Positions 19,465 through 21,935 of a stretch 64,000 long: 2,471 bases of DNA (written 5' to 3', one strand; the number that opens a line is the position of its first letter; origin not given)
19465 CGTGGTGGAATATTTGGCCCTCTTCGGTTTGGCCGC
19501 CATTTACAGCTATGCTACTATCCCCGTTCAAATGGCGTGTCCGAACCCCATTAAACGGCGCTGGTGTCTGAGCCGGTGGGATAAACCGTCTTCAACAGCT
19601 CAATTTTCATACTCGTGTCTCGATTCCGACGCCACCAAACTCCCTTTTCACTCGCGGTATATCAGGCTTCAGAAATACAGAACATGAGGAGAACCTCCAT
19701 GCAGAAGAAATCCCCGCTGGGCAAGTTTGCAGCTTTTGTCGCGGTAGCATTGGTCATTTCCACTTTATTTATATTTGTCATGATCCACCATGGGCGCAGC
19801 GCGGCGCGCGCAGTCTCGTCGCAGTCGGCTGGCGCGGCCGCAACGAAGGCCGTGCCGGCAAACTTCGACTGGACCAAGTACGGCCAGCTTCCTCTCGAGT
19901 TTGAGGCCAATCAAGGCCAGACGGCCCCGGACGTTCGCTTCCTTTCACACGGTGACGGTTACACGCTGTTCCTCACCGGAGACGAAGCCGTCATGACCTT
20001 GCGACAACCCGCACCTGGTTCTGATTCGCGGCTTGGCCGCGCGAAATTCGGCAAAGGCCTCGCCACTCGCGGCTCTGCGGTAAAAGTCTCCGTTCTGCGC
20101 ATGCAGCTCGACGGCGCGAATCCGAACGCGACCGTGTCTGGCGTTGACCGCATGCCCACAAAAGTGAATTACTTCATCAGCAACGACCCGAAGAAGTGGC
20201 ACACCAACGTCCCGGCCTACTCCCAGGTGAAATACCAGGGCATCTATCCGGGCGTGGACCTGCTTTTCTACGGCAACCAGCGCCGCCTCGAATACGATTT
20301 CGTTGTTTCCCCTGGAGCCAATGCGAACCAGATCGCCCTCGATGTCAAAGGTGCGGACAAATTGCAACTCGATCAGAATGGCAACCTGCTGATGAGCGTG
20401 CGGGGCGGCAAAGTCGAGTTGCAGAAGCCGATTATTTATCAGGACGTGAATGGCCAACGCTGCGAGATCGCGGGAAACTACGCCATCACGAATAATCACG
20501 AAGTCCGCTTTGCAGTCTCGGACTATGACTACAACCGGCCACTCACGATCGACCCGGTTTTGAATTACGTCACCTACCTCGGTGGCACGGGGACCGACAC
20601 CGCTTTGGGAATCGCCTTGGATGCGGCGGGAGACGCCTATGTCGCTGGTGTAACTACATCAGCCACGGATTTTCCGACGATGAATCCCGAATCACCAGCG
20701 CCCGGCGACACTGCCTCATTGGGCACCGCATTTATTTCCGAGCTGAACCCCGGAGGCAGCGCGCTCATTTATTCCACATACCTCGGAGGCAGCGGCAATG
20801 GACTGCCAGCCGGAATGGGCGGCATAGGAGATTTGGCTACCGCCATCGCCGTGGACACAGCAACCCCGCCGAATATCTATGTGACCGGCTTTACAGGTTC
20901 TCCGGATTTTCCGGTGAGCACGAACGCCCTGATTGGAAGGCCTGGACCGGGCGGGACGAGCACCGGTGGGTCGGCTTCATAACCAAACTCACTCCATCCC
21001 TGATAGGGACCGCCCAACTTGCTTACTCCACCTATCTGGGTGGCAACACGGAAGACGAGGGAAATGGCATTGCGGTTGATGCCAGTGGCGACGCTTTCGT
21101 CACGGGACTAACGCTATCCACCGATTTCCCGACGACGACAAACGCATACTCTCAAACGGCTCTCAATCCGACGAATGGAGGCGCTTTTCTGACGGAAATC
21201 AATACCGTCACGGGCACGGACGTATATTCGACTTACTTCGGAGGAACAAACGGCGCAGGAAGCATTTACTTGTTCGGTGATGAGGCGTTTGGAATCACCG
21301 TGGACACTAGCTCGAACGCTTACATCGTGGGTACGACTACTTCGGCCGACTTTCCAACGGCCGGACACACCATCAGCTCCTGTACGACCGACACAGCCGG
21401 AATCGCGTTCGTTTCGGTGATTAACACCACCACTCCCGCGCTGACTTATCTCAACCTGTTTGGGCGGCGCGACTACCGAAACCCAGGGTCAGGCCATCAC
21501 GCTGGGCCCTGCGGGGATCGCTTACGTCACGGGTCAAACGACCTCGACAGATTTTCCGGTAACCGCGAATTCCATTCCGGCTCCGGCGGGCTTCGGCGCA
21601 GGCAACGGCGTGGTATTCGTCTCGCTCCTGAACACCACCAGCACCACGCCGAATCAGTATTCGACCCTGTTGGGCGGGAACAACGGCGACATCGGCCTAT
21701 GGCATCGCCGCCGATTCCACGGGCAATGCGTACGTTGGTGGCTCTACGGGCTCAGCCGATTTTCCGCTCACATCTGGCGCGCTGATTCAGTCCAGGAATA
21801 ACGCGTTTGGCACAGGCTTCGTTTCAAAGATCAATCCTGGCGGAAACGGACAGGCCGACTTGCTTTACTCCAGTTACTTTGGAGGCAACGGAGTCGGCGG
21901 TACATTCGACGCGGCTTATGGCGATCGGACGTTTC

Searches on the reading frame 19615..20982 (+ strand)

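Call 70: search_protein_families(library=pfam, proteins=[window:19615-20982:+], max_evalue=0.001)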
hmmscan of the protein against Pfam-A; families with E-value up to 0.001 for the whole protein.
window:19615-20982:+ (455 aa): 2 families
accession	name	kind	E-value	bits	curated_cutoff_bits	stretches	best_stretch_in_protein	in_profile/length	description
PF25778.1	DUF7948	-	4.6e-70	236.4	27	1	96-315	1-214/214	Domain of unknown function (DUF7948)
PF06739.17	SBBP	-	6.4e-06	26.5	20.5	1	318-354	2-38/38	Beta-propeller repeat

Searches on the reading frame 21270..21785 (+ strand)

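Call 70: search_protein_families(library=pfam, proteins=[window:21270-21785:+], max_evalue=0.001)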
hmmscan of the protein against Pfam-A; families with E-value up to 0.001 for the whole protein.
window:21270-21785:+ (171 aa): 1 family
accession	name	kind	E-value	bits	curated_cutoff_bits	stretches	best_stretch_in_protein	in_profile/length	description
PF06739.17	SBBP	-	6.2e-07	29.7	20.5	1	5-29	14-38/38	Beta-propeller repeat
